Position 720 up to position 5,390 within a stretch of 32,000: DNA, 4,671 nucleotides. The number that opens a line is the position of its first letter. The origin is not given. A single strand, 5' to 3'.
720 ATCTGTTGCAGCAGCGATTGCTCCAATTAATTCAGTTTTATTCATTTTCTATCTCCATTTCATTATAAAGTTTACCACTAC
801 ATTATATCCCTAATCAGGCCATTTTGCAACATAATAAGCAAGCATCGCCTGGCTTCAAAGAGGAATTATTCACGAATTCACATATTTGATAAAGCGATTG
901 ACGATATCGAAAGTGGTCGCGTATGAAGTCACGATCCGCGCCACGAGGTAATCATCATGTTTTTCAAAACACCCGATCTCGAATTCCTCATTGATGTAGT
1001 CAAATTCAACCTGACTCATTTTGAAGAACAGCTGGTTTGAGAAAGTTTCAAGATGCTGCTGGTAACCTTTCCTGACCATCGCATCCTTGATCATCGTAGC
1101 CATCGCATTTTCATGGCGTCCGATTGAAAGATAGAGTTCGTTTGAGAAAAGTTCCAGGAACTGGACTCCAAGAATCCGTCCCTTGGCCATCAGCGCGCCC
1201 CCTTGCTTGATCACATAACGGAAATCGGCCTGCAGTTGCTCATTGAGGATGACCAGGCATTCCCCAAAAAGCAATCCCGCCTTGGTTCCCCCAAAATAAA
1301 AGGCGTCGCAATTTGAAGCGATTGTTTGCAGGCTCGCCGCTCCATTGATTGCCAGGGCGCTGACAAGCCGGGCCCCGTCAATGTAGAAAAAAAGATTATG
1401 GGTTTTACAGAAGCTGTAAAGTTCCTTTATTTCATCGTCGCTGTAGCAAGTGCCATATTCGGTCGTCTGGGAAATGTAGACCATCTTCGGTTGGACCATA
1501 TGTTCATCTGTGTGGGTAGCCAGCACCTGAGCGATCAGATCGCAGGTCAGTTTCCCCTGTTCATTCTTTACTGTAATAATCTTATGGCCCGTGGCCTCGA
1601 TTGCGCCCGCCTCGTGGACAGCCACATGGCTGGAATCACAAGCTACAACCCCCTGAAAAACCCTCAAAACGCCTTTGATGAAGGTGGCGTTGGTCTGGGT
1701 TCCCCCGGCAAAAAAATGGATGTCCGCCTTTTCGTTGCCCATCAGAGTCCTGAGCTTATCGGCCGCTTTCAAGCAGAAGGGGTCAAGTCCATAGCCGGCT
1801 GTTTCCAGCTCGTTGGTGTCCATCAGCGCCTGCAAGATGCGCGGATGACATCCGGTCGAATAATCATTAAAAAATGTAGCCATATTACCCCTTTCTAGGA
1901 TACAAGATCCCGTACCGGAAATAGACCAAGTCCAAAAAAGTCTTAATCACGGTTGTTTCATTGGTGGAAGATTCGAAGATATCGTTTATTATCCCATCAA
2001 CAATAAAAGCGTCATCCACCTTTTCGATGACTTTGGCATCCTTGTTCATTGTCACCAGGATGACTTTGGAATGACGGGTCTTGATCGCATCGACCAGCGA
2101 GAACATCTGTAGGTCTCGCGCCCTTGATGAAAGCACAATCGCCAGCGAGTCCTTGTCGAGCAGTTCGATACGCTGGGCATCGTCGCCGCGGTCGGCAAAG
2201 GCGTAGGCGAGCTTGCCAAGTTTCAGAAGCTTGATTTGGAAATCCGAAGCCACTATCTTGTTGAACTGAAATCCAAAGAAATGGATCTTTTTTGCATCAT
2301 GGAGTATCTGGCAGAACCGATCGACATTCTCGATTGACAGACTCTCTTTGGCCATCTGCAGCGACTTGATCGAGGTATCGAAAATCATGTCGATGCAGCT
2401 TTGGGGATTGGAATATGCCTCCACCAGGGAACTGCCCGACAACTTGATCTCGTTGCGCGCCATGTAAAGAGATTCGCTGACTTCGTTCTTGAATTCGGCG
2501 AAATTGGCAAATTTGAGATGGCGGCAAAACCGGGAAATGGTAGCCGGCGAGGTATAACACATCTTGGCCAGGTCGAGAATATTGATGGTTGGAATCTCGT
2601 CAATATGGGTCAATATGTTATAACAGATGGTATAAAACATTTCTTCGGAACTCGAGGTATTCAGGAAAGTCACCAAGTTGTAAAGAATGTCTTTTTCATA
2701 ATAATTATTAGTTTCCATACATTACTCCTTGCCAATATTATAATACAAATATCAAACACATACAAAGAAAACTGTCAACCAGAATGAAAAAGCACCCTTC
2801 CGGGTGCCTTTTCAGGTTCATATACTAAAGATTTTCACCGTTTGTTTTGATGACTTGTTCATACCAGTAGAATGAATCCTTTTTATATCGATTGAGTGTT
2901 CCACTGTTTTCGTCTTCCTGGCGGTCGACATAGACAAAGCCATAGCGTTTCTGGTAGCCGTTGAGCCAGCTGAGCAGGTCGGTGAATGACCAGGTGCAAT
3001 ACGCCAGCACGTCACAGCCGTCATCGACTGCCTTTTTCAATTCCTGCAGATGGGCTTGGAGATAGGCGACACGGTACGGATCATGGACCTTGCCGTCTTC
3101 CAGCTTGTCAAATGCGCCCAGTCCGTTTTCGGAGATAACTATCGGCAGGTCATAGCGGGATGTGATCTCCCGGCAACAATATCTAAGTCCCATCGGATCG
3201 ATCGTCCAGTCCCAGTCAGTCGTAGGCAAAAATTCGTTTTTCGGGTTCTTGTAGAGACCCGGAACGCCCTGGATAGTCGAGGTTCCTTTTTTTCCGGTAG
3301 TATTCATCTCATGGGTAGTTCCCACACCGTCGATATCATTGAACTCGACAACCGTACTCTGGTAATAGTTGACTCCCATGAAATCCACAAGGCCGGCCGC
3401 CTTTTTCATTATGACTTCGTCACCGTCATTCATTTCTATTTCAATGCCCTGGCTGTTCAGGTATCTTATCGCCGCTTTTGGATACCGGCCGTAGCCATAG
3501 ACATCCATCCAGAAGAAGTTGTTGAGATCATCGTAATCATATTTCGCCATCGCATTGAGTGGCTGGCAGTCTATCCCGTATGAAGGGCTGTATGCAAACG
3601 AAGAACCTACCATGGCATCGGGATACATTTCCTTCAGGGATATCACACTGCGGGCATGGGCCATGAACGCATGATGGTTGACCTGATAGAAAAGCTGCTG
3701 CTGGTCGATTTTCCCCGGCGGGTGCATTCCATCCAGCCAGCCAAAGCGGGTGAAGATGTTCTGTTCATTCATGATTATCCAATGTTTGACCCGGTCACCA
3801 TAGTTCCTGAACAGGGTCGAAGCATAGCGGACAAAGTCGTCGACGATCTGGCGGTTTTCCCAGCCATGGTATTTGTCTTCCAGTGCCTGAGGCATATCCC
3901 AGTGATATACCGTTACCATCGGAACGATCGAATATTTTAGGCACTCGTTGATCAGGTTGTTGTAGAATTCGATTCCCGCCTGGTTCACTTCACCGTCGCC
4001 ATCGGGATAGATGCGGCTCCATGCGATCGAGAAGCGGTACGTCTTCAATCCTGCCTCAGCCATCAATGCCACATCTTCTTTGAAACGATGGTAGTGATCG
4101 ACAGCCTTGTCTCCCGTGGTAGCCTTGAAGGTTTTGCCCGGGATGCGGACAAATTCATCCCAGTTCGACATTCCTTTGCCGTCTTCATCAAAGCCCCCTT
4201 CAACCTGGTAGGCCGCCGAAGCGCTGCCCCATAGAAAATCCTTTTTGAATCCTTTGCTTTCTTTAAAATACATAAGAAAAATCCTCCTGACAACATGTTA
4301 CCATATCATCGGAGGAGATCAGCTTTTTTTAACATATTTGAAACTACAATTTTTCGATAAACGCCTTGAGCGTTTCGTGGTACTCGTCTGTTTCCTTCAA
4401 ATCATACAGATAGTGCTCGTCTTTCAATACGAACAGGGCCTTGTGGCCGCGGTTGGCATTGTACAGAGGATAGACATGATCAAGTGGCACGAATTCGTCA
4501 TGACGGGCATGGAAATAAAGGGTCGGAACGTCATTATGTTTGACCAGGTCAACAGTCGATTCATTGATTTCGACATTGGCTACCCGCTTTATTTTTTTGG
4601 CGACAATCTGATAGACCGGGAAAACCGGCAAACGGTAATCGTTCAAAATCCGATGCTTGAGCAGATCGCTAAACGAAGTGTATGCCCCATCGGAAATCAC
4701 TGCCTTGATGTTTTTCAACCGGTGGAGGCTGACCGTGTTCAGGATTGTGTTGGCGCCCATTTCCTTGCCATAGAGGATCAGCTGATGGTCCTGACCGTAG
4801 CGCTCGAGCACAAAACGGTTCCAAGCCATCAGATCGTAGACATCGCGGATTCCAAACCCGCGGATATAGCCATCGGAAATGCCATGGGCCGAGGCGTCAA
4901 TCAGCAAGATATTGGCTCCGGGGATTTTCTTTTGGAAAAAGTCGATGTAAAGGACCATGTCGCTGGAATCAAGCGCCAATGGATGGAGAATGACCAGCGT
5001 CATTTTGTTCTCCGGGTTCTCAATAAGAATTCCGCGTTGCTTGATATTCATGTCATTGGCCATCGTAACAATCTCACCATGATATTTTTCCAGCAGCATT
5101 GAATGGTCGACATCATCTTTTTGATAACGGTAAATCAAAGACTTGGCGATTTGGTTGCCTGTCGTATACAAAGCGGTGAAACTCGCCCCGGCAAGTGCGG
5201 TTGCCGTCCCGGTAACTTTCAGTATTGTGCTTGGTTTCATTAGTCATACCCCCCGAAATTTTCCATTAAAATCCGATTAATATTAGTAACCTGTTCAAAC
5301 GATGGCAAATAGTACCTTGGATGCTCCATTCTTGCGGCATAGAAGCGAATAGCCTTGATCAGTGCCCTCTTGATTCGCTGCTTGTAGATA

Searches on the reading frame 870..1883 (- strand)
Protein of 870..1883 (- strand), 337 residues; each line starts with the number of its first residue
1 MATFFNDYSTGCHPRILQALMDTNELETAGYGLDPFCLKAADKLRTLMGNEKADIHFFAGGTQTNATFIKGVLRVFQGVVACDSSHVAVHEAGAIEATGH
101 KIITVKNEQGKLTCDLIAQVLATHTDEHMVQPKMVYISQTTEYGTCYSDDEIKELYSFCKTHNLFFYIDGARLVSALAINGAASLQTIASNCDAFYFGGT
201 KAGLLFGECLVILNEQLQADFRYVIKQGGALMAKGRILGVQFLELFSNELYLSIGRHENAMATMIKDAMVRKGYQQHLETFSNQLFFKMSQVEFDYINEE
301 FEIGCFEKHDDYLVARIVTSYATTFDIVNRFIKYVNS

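Call 46: search_protein_families(library=pfam, proteins=[window:870-1883:-], max_evalue=0.00001)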
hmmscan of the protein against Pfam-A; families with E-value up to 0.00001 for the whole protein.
window:870-1883:- (337 aa): 2 families
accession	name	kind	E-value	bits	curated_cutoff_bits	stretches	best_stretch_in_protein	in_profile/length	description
PF01212.27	Beta_elim_lyase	-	2e-30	106.6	27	1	16-249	14-247/288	Beta-eliminating lyase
PF00266.25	Aminotran_5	-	1.5e-06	27.8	21.5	1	40-230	48-229/371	Aminotransferase class-V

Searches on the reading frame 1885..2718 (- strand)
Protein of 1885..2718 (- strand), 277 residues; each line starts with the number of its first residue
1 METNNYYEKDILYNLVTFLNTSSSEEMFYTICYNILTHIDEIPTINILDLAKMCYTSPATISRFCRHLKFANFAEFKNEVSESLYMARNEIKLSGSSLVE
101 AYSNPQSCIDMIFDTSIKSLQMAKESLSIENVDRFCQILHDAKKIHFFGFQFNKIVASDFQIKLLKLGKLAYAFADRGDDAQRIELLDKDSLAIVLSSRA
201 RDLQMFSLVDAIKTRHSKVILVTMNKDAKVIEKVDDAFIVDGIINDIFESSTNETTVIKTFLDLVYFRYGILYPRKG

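Call 46: search_protein_families(library=pfam, proteins=[window:1885-2718:-], max_evalue=0.00001)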
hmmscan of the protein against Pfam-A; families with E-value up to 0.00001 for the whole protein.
window:1885-2718:- (277 aa): 2 families
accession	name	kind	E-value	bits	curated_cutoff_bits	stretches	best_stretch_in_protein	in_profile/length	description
PF01380.27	SIS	-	5.3e-10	39.6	25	1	138-241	1-105/131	SIS domain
PF01418.23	HTH_6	-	2.1e-08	34.5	28.3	1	33-84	23-74/77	Helix-turn-helix domain, rpiR family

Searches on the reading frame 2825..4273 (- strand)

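Call 46: search_protein_families(library=pfam, proteins=[window:2825-4273:-], max_evalue=0.00001)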
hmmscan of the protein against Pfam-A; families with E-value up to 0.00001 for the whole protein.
window:2825-4273:- (482 aa): 1 family
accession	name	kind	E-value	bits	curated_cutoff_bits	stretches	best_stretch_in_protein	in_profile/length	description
PF00232.24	Glyco_hydro_1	-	1.8e-159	531.4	22.6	1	7-479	3-452/453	Glycosyl hydrolase family 1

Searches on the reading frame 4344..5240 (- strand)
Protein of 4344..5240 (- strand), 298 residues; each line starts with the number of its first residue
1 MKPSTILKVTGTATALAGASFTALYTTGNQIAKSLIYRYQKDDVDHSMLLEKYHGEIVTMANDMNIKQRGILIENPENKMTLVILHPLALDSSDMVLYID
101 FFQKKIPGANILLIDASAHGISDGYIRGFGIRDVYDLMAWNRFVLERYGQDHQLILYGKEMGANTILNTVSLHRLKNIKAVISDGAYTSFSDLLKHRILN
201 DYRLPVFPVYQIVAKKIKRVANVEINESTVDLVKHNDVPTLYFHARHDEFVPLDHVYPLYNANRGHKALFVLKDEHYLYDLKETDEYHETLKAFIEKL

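Call 46: search_protein_families(library=pfam, proteins=[window:4344-5240:-], max_evalue=0.00001)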
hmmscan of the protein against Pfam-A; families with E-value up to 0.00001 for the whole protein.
window:4344-5240:- (298 aa): 1 family
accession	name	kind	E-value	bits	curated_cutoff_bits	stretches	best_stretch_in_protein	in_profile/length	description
PF00561.26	Abhydrolase_1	-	1.6e-09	38.2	25.8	0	82-204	3-117/245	alpha/beta hydrolase fold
